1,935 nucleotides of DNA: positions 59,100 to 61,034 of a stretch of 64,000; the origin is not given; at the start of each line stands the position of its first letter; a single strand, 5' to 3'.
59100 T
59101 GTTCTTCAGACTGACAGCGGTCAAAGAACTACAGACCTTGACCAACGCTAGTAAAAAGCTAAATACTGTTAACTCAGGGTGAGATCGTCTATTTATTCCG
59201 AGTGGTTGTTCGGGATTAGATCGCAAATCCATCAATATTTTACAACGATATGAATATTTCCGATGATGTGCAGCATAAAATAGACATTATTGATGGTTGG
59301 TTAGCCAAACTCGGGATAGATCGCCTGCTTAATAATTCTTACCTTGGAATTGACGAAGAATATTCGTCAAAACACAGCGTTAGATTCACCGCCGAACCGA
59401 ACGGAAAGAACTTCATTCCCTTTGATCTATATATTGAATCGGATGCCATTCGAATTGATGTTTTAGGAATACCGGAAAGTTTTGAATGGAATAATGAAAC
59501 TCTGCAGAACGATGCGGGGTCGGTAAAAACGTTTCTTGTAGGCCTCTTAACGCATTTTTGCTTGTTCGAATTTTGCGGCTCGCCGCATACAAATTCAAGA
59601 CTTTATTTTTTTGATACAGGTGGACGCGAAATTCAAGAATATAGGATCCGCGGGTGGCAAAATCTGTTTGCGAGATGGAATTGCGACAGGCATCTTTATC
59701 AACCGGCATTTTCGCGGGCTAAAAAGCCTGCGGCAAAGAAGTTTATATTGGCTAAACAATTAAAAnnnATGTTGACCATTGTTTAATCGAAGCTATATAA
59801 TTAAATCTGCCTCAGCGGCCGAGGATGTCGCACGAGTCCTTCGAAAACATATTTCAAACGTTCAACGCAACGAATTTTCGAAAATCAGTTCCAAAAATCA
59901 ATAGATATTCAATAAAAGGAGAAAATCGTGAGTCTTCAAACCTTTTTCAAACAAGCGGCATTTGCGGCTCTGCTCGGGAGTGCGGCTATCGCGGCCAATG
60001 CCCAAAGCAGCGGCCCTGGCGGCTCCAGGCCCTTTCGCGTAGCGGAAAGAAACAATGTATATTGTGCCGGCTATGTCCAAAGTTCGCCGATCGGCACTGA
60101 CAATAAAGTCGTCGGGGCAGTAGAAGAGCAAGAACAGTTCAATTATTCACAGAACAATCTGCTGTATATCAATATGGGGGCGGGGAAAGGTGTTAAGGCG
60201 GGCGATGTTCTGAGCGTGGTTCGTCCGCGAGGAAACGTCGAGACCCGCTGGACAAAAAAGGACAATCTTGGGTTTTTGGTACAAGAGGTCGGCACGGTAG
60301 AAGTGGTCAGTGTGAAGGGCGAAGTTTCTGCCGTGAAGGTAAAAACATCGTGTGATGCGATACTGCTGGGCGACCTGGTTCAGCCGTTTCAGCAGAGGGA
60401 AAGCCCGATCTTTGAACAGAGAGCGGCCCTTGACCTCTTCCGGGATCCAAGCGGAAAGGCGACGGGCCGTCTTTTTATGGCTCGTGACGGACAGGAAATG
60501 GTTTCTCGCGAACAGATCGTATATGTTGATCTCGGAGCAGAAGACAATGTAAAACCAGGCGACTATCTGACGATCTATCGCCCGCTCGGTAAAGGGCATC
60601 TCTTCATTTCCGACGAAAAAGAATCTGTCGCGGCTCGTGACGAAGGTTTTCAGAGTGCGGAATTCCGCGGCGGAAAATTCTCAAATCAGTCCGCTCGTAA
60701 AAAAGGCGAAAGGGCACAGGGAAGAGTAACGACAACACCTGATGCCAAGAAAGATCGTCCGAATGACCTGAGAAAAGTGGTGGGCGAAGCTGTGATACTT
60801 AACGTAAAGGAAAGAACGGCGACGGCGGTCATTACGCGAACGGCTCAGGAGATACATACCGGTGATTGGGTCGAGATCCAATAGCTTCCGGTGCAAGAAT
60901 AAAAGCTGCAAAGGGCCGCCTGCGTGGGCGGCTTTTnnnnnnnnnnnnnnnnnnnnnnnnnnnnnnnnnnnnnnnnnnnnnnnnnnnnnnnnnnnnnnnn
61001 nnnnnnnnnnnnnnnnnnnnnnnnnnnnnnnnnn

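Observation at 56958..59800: AT-rich graveyard of polymorphic-toxin fragments with intact immunity genes (orphan RHS core, toxin tips, SUKH-1 immunity)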

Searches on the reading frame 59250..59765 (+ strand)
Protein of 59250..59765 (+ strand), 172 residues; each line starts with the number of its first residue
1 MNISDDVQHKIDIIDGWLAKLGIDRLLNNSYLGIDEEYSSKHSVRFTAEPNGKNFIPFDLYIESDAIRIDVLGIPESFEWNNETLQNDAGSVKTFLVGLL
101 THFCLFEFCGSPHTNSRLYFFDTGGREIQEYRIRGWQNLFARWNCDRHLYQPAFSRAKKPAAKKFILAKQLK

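Call 9: search_protein_families(library=pfam, max_evalue=1, proteins=[window:59250-59765:+])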
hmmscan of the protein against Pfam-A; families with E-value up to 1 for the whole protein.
seq(172 aa): 0 families

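Call 10: search_protein_families(library=ncbifam, max_evalue=1, proteins=[window:59250-59765:+])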
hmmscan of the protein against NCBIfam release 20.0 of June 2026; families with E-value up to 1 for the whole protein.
seq(172 aa): 0 families

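Call 42: search_solved_structures(query=window:59250-59765:+, max_evalue=10)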
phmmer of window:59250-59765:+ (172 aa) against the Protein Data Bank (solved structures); distinct sequences matched with E-value up to 10: 1.
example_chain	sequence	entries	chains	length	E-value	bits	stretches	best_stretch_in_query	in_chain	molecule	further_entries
2fex_A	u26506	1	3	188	0.46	13.4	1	29-95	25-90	conserved hypothetical protein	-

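Call 64: search_dna_similar(query=window:59250-59765:+, collection=plasmids, mode=protein, max_evalue=1, max_rows=10)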
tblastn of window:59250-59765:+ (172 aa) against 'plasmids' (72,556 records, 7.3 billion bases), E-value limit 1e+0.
No match.

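Call 98: search_protein_families(library=pfam, max_evalue=0.01, proteins=[L170:1178-2473:-, L170:434-1162:-])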
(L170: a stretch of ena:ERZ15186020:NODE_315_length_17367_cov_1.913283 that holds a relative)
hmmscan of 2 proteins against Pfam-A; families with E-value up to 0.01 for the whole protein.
L170:1178-2473:- (431 aa): 2 families
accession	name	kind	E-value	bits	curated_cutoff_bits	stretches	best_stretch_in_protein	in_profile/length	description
PF05593.20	RHS_repeat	-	0.00016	22.4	22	0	39-68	1-30/38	RHS Repeat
PF03527.20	RHS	-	0.0079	16.5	27.9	0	82-112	3-33/38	RHS protein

L170:434-1162:- (242 aa): 4 families
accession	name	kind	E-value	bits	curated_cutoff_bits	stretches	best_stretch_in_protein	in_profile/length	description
PF03909.22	BSD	-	0.00033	21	24.6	0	212-239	8-36/58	BSD domain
PF20588.3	DMTF1_N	-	0.00083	20.5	28.1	0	135-160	32-56/73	Cyclin-D-binding Myb-like transcription factor 1 N-terminal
PF05397.17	Med15_fungi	-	0.0054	17.4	25.2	0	95-146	22-72/112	Mediator complex subunit 15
PF07238.19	PilZ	-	0.0068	17.2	22.5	0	86-113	76-101/102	PilZ domain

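Call 103: search_protein_families(library=ncbifam, max_evalue=0.1, proteins=[L170:1178-2470:-, L170:434-1159:-])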
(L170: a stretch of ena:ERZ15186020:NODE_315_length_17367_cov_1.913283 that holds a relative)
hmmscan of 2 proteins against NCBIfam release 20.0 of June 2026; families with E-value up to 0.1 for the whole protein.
L170:1178-2470:- (430 aa): 3 families
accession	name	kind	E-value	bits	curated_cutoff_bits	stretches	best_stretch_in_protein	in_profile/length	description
TIGR03696.1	Rhs_assc_core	domain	3.7e-15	56.2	32.5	1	106-196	1-75/76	RHS repeat-associated core domain-containing protein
NF041261.1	RHS_core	equivalog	0.00069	17.5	2000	1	84-196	1162-1260/1261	RHS element core protein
TIGR01643.1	YD_repeat_2x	repeat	0.00072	20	15.8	0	38-70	1-33/42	YD repeat-containing protein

L170:434-1159:- (241 aa): 2 families
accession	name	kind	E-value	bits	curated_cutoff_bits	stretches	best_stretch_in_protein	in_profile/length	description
NF050069.2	PqqD_rel_WgkC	exception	0.031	14.3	110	0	101-129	67-95/103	PqqD family peptide maturation chaperone WgkC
TIGR03039.1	PS_II_CP47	equivalog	0.069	11.8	630.8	1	159-238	303-381/504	photosystem II chlorophyll-binding protein CP47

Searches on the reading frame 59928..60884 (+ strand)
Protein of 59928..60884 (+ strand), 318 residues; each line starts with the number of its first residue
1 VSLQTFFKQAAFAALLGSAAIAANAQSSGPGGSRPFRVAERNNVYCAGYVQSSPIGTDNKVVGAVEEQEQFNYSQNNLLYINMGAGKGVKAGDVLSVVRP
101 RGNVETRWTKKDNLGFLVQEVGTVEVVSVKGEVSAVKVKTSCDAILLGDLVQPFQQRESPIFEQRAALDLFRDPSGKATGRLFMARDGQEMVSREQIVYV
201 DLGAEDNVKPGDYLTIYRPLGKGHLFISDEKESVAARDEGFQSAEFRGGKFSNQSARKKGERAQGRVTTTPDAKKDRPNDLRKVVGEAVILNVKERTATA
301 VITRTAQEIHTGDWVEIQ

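Call 9: search_protein_families(library=pfam, max_evalue=1, proteins=[window:59928-60884:+])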
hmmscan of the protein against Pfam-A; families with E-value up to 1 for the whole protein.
window:59928-60884:+ (318 aa): 1 family
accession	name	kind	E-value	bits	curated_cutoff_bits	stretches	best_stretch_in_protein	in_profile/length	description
PF16538.11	FlgT_C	-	6.7e-13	49.3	27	2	76-140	1-62/77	Flagellar assembly protein T, C-terminal domain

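Call 10: search_protein_families(library=ncbifam, max_evalue=1, proteins=[window:59928-60884:+])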
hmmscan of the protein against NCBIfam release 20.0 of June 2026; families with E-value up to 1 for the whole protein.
window:59928-60884:+ (318 aa): 1 family
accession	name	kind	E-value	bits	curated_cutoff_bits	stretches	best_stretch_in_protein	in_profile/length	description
NF052680.1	KinAssocLprKapB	equivalog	0.16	12.1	140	1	124-169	21-65/126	kinase-associated lipoprotein KapB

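Call 66: find_related_loci(query=window:59928-60881:+, collection=metagenome_contigs, flank=8000)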
Query window:59928-60881:+ (318 aa) in metagenome_contigs; peptide patterns used: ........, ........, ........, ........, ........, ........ (x = any residue, [..] = any of these).
164 stretches matched a pattern; 105 encode a relative of the query (tblastn E <= 1e-3); the best 80 are kept; 80 distinct loci.
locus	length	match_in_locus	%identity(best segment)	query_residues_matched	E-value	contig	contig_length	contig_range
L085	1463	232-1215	66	1-318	4e-158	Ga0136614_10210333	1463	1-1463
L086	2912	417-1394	66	1-318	1e-150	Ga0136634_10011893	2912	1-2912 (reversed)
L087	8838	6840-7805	66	1-318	3e-141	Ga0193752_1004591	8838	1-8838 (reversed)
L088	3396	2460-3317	71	32-318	6e-142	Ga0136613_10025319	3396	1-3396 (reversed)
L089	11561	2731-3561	70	41-318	1e-136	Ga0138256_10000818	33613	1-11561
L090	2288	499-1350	70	34-318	3e-142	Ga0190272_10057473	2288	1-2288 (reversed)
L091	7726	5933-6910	62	1-318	7e-132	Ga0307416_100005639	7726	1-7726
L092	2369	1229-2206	62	1-318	2e-139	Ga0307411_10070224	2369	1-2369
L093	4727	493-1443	62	1-318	8e-133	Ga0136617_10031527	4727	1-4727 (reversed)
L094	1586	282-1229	63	18-318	2e-142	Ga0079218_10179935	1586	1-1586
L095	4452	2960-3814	67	33-318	1e-132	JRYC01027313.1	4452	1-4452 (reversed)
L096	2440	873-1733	68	32-318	2e-137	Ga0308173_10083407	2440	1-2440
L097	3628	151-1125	62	1-318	1e-133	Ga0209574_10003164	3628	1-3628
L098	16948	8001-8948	62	11-318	9e-130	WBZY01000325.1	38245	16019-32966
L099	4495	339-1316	60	1-318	5e-130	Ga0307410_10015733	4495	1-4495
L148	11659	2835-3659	60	42-318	2e-112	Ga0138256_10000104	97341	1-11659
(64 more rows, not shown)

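Call 98: search_protein_families(library=pfam, max_evalue=0.01, proteins=[L148:337-708:+, L148:965-1396:+])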
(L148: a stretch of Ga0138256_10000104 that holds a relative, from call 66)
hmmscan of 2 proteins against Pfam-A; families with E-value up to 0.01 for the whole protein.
L148:337-708:+ (124 aa): 1 family
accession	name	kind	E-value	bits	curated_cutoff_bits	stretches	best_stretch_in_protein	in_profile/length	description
PF24039.1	DUF7348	-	0.0073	17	27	0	44-68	42-66/70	Domain of unknown function (DUF7348)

L148:965-1396:+ (144 aa): 0 families
